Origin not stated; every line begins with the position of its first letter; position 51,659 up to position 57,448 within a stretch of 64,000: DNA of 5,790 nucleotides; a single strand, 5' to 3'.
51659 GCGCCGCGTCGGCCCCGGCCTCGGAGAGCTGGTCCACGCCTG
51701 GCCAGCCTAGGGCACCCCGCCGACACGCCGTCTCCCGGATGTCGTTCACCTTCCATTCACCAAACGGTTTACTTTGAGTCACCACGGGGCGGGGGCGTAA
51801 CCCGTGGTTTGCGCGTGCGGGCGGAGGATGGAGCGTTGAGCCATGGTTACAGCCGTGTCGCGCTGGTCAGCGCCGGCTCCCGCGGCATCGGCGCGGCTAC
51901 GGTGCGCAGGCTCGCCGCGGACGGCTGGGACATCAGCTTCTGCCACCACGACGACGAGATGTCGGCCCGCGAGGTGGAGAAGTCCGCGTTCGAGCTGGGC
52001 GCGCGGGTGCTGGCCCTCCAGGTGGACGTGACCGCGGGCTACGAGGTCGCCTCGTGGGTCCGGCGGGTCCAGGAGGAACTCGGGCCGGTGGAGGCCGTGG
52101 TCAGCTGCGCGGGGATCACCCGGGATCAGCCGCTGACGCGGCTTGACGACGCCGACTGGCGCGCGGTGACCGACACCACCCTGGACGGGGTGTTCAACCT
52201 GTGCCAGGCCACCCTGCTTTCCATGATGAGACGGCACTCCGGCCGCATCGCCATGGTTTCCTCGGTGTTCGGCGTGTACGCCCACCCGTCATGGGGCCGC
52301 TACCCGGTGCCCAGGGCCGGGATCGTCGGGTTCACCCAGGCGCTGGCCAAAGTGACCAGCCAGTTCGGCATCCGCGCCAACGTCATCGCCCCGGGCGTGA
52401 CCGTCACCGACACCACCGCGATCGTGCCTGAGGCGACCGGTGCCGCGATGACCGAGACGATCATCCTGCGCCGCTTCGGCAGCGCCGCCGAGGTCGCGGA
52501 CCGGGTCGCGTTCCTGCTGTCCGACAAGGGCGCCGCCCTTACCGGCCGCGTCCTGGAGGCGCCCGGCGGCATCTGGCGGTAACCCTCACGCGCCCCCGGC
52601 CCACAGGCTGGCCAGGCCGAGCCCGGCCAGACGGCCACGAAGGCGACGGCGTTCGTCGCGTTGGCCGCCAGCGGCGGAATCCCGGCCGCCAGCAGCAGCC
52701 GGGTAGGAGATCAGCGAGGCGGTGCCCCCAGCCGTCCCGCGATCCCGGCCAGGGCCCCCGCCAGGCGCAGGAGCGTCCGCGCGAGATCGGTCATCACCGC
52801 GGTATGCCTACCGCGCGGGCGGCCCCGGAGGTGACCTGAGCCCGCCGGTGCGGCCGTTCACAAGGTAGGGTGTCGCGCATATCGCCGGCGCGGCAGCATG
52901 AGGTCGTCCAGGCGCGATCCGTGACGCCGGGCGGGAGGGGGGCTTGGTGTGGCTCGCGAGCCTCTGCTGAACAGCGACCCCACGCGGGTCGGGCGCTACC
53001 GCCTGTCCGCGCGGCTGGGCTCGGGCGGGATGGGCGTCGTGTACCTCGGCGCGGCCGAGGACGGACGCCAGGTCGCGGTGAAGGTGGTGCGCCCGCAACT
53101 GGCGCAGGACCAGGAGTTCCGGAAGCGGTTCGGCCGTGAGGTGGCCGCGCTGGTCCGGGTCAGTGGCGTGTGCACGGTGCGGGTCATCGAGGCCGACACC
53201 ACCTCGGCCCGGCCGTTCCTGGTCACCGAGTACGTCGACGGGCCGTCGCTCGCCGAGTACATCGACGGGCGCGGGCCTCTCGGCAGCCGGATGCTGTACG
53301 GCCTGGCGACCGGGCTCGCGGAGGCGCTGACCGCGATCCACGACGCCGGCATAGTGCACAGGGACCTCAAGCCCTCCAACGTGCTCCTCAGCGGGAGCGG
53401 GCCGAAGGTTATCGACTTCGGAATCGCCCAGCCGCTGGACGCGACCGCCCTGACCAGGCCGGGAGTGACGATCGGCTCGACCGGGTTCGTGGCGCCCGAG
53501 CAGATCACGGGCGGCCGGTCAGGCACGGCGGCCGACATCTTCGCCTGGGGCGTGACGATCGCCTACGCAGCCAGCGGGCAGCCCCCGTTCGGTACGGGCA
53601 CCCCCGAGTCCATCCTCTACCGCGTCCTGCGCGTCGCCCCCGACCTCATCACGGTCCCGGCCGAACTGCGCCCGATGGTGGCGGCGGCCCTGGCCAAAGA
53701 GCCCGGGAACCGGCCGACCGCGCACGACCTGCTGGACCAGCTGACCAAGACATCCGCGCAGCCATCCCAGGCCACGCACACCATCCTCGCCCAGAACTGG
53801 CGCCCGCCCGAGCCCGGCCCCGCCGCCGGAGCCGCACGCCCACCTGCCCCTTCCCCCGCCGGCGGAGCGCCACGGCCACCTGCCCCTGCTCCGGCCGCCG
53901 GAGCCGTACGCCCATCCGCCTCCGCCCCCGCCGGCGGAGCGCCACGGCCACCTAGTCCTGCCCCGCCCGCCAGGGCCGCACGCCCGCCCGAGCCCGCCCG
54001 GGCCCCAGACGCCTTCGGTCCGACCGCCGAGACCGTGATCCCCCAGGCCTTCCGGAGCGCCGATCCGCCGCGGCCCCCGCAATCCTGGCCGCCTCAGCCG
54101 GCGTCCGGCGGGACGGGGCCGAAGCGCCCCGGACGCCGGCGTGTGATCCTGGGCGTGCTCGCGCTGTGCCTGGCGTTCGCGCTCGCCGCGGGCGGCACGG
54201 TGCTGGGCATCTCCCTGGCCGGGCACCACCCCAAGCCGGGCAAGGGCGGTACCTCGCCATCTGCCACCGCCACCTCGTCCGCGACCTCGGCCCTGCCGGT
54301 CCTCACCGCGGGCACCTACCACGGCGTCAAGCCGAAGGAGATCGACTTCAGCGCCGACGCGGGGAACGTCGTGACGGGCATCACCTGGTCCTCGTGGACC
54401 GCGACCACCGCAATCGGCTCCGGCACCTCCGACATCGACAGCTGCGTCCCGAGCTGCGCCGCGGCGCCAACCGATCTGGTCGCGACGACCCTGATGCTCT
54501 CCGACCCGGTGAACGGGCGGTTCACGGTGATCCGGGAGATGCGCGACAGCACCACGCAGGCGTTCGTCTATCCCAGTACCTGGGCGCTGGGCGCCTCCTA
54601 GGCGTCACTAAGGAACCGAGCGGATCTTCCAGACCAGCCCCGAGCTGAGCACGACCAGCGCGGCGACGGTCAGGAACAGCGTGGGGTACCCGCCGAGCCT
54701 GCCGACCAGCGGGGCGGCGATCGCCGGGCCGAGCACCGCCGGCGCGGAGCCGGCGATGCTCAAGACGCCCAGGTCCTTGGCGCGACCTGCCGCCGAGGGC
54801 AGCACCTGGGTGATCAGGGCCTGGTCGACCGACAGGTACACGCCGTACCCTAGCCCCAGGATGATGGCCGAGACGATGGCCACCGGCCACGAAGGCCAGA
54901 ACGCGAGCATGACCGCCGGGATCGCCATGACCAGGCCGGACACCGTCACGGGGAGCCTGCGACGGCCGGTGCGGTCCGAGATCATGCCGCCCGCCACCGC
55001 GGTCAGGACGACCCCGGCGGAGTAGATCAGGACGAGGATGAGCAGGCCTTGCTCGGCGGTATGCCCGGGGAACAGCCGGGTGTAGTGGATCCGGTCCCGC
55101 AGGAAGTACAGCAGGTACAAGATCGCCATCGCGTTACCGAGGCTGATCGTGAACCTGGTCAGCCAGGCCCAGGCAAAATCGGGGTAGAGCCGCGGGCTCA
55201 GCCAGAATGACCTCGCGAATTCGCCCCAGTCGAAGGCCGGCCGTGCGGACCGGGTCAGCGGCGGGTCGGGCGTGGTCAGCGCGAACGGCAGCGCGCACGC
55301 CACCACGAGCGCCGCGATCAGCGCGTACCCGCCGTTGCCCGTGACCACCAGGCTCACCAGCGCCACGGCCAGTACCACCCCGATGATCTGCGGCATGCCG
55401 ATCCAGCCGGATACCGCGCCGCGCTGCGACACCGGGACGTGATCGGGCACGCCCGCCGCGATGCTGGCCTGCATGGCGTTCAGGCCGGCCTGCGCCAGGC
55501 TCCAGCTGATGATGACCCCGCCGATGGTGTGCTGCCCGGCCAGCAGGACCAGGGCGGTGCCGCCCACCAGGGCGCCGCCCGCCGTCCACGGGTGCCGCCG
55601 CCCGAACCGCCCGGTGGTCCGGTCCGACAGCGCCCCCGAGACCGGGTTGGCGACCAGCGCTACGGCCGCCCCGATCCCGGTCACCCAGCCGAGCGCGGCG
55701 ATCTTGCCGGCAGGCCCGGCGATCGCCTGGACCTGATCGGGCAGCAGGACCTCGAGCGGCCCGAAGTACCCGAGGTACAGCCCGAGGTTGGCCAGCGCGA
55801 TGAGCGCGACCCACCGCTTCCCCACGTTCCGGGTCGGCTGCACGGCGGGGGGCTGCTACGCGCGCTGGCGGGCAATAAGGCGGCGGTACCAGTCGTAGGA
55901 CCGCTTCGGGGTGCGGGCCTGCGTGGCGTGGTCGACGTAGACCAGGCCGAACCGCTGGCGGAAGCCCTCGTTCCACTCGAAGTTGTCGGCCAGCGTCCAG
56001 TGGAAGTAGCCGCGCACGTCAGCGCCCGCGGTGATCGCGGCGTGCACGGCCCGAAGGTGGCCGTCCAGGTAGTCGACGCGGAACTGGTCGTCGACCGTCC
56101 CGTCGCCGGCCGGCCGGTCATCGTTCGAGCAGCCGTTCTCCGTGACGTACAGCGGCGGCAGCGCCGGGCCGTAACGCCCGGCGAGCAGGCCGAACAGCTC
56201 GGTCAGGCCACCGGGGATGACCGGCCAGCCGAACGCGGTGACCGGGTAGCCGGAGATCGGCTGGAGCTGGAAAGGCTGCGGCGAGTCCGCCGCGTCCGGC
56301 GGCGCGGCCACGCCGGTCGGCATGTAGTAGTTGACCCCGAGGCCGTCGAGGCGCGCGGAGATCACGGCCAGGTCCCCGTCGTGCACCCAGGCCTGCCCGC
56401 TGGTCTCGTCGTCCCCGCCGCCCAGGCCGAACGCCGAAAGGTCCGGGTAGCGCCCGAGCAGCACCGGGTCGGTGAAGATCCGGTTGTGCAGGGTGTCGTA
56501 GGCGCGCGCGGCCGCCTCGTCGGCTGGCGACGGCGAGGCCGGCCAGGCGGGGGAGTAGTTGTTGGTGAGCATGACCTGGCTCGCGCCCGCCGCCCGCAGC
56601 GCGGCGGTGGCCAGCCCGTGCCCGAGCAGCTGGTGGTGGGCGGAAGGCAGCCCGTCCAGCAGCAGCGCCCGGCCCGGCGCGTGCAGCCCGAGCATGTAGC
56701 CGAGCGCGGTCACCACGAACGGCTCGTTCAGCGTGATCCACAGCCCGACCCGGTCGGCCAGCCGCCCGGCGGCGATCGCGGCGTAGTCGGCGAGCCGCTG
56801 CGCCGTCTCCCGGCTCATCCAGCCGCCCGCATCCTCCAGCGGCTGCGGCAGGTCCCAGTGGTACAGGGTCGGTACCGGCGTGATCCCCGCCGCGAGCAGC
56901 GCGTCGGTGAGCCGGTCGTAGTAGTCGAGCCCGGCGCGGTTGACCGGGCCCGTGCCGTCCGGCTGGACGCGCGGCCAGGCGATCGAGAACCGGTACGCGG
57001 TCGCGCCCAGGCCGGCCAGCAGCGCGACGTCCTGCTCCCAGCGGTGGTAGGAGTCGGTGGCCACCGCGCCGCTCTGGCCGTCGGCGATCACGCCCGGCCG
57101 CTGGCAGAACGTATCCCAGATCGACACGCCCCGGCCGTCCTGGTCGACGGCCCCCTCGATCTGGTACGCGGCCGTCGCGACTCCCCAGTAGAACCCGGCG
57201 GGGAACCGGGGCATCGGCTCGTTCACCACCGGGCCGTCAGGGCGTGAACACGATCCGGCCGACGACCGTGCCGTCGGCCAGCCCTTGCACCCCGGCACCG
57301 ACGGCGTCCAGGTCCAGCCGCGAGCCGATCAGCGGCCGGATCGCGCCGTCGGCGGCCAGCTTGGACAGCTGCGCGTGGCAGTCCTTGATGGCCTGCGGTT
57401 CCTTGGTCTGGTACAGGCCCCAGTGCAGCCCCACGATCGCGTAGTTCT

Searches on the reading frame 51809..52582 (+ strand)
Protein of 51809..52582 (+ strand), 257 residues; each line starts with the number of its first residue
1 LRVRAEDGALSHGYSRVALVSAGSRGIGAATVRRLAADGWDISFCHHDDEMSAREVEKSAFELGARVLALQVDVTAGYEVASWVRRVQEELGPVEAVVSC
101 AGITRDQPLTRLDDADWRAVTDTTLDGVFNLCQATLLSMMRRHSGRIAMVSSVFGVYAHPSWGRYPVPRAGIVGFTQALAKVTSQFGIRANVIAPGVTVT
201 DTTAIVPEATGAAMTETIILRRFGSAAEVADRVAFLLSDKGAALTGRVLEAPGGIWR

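Call 63: search_protein_families(library=pfam, proteins=[window:51809-52582:+], max_evalue=0.00001)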
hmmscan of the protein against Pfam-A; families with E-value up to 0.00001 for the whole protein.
window:51809-52582:+ (257 aa): 3 families
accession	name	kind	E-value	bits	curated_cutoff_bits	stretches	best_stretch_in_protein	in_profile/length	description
PF13561.12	adh_short_C2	-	3.8e-45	154.8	27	1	23-254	4-234/236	Enoyl-(Acyl carrier protein) reductase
PF00106.31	adh_short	-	4.7e-43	147.4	26.6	1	17-204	2-188/195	short chain dehydrogenase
PF08659.16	KR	-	3.5e-15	56.8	22.6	1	19-195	4-175/180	KR domain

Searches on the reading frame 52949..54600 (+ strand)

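Call 63: search_protein_families(library=pfam, proteins=[window:52949-54600:+], max_evalue=0.00001)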
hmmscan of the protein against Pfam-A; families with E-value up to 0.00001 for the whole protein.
window:52949-54600:+ (550 aa): 4 families
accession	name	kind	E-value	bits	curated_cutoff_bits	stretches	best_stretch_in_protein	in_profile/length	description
PF00069.31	Pkinase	-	1.7e-41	142.8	31.7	1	17-263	1-259/263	Protein kinase domain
PF07714.23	PK_Tyr_Ser-Thr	-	1.5e-26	93.7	23.1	1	19-265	3-258/258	Protein tyrosine and serine/threonine kinase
PF01636.29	APH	-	8.4e-09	36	23.2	0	133-162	168-199/239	Phosphotransferase enzyme family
PF03109.22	ABC1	-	3.6e-08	33.3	22.9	0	23-54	38-69/244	ABC1 atypical kinase-like domain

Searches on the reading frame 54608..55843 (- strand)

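Call 63: search_protein_families(library=pfam, proteins=[window:54608-55843:-], max_evalue=0.00001)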
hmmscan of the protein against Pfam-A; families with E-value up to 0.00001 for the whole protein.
window:54608-55843:- (411 aa): 2 families
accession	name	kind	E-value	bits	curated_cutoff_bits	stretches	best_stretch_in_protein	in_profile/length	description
PF07690.21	MFS_1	-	2.5e-28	99.4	33.4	2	48-255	31-235/347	Major Facilitator Superfamily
PF13347.12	MFS_2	-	1.2e-08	34.4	27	1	49-348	33-343/427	MFS/sugar transport protein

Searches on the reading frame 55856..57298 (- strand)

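Call 63: search_protein_families(library=pfam, proteins=[window:55856-57298:-], max_evalue=0.00001)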
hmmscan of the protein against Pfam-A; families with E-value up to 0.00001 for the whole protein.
window:55856-57298:- (480 aa): 1 family
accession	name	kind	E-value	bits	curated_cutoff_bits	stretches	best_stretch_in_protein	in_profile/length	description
PF00232.24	Glyco_hydro_1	-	2e-141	472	22.6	1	31-478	4-451/453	Glycosyl hydrolase family 1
